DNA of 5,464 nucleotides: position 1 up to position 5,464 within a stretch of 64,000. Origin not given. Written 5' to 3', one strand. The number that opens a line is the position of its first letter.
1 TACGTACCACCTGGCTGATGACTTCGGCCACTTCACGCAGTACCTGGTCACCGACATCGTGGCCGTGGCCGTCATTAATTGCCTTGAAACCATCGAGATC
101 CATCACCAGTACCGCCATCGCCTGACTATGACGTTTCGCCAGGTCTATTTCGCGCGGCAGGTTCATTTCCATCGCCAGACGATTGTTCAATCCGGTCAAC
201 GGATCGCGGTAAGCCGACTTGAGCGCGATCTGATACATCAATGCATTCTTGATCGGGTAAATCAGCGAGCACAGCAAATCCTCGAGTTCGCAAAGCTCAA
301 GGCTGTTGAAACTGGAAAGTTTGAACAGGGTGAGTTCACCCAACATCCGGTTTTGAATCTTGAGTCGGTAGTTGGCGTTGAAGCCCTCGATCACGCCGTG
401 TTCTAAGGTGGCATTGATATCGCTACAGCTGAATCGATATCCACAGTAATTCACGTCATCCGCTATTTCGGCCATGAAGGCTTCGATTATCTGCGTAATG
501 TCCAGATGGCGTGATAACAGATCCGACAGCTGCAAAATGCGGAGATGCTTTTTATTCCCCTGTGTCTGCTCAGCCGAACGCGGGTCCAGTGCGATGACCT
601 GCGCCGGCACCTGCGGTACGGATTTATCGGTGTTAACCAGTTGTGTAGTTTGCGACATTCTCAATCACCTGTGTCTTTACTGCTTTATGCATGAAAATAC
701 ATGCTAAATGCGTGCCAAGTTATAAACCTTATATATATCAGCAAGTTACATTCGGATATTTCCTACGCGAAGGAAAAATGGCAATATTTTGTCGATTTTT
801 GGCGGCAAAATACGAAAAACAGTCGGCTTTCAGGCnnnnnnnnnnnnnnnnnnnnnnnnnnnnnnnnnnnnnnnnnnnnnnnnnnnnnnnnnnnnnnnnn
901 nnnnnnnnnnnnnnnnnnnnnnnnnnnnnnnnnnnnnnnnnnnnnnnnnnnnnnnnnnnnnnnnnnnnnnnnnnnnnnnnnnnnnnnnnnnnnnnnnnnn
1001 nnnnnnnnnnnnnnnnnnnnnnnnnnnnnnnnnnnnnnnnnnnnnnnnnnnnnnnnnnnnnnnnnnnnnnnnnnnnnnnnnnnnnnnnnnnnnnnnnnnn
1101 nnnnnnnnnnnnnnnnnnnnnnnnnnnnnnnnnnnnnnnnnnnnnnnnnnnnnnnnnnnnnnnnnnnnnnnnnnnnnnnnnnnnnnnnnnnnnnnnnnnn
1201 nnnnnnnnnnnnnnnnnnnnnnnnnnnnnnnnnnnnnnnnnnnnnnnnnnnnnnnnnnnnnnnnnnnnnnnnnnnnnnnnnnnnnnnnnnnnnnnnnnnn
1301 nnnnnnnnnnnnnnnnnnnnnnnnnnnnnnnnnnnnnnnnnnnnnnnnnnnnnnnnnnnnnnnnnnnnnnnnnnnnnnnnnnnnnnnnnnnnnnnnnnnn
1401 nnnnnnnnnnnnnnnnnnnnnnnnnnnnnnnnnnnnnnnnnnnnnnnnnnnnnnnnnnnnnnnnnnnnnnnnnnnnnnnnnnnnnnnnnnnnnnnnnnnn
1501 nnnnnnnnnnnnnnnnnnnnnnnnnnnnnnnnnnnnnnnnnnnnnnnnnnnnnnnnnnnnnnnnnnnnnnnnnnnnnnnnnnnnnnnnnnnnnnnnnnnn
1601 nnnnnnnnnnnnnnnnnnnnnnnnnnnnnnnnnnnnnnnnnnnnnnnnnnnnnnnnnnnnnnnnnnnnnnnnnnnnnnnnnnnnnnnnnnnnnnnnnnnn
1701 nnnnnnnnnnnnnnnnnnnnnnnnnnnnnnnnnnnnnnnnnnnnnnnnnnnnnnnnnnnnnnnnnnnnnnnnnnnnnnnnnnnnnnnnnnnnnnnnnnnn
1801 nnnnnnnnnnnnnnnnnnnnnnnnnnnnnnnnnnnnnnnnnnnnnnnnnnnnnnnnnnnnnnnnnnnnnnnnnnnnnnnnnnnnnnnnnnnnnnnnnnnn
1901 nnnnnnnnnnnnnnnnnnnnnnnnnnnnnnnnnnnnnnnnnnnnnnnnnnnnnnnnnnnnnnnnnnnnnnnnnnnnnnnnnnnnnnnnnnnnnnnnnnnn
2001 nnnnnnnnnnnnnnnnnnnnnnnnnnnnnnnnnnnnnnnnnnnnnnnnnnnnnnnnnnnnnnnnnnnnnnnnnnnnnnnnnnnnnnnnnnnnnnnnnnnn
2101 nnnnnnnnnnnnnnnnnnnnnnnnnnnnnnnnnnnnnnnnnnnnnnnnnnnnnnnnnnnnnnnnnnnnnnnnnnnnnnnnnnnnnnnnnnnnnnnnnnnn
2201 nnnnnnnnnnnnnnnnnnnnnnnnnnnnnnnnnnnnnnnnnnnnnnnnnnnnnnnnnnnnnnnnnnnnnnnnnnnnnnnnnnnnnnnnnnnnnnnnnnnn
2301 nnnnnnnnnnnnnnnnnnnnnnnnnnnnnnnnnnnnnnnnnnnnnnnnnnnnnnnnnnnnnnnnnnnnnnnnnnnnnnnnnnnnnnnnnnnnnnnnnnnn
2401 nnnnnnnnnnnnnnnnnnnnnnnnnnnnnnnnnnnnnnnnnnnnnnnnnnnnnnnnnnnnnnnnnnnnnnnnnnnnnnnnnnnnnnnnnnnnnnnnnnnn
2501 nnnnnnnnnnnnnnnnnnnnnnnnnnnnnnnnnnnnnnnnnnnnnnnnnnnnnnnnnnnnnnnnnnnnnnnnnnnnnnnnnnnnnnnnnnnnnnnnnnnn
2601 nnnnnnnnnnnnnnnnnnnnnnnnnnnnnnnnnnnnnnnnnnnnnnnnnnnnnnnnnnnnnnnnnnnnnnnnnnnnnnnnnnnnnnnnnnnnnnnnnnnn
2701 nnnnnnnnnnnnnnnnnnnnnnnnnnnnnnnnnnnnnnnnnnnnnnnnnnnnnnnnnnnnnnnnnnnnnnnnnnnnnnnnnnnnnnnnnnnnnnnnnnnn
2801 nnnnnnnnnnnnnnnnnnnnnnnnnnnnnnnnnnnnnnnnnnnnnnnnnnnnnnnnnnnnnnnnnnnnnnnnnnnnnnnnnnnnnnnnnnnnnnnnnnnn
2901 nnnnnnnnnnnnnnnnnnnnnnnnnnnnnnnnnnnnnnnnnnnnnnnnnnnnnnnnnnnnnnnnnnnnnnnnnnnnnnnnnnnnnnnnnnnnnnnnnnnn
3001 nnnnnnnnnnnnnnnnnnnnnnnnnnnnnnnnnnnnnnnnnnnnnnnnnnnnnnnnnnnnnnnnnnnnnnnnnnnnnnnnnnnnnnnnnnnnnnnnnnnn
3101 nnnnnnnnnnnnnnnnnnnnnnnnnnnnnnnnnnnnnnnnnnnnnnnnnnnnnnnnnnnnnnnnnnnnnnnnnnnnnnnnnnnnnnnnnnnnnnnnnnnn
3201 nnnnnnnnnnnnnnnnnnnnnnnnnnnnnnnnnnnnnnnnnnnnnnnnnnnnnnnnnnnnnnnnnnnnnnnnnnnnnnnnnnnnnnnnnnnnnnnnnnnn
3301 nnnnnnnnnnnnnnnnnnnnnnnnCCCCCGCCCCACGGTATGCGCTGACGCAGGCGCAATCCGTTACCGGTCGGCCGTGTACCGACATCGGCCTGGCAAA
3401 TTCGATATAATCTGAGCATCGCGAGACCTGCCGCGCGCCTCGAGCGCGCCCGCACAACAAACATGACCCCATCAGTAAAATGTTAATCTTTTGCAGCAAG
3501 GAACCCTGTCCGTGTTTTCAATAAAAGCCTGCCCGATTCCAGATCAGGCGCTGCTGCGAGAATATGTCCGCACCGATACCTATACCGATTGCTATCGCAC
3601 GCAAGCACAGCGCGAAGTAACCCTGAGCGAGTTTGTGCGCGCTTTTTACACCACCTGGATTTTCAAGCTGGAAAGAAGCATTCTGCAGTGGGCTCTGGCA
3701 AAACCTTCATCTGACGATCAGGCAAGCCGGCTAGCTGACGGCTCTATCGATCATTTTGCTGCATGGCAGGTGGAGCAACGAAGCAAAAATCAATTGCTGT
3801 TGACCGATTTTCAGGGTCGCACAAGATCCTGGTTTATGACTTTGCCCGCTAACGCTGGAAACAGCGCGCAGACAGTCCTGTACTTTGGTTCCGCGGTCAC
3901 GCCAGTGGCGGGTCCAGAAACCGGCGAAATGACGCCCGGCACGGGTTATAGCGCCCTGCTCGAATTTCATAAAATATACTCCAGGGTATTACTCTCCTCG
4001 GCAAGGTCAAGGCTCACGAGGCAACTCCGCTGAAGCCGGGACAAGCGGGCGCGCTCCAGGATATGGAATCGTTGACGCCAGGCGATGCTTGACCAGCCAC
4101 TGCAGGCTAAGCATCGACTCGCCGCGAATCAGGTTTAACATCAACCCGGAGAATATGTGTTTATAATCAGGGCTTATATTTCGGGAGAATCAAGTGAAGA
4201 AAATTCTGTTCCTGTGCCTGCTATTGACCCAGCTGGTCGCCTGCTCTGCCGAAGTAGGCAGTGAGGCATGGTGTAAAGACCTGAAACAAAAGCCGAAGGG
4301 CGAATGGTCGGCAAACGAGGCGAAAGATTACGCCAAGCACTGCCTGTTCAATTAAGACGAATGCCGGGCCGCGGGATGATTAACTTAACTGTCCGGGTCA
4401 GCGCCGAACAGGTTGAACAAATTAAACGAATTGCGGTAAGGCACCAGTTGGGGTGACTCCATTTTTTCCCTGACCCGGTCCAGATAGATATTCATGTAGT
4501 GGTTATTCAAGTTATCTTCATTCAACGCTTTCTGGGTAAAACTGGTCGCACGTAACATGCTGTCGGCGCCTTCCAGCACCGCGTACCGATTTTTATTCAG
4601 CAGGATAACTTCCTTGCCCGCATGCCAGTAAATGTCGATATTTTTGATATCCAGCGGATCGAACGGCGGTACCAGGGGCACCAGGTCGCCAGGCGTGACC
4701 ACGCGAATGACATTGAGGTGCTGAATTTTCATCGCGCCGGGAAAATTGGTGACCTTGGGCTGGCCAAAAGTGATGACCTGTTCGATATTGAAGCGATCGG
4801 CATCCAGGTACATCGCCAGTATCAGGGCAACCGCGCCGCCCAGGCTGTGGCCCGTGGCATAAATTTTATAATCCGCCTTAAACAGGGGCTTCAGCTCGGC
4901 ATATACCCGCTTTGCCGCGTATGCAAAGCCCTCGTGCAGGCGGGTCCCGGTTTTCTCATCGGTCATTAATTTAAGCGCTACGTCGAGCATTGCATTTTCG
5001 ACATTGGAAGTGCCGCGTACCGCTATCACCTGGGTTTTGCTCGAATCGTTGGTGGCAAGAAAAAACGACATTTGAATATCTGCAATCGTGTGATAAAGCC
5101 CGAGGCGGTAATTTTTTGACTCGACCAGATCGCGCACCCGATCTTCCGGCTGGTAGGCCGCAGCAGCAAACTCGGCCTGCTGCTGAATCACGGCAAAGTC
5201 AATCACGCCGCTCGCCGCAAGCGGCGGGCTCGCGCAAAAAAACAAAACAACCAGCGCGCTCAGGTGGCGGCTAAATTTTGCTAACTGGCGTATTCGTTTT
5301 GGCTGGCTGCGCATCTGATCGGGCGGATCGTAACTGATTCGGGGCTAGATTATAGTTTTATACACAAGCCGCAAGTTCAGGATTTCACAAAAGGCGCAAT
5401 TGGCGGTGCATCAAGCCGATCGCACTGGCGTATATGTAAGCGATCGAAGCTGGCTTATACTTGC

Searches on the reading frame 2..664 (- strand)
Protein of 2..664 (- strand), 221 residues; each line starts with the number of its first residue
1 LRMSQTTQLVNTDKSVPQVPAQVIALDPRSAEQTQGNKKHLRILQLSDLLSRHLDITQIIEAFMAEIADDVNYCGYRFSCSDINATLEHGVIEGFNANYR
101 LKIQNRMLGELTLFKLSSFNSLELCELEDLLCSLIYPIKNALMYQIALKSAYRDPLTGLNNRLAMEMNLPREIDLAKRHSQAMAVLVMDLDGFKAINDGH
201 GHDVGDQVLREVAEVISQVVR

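Call 55: search_protein_families(library=pfam, proteins=[window:2-664:-], max_evalue=0.001)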
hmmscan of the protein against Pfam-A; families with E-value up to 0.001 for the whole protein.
window:2-664:- (221 aa): 1 family
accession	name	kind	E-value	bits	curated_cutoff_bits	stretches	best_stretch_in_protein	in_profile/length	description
PF00990.26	GGDEF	-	4.8e-22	78.9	23.8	1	151-221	1-71/161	Diguanylate cyclase, GGDEF domain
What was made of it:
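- Checked: A partial GGDEF at 2-664 on the minus strand is confirmed (call 55).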

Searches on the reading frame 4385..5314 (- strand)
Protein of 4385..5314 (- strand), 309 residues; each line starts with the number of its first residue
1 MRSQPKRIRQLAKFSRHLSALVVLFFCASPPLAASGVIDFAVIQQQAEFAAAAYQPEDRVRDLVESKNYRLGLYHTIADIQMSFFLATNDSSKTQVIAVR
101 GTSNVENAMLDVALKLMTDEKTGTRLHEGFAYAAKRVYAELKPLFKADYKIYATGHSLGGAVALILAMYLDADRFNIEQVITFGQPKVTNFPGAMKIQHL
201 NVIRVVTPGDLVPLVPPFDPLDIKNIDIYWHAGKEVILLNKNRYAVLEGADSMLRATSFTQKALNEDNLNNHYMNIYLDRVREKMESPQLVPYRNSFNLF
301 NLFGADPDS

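Call 55: search_protein_families(library=pfam, proteins=[window:4385-5314:-], max_evalue=0.001)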
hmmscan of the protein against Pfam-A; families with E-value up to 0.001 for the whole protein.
window:4385-5314:- (309 aa): 1 family
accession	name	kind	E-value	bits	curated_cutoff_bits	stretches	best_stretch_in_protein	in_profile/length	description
PF01764.32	Lipase_3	-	4.2e-21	75.8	22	1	96-218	1-138/140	Lipase (class 3)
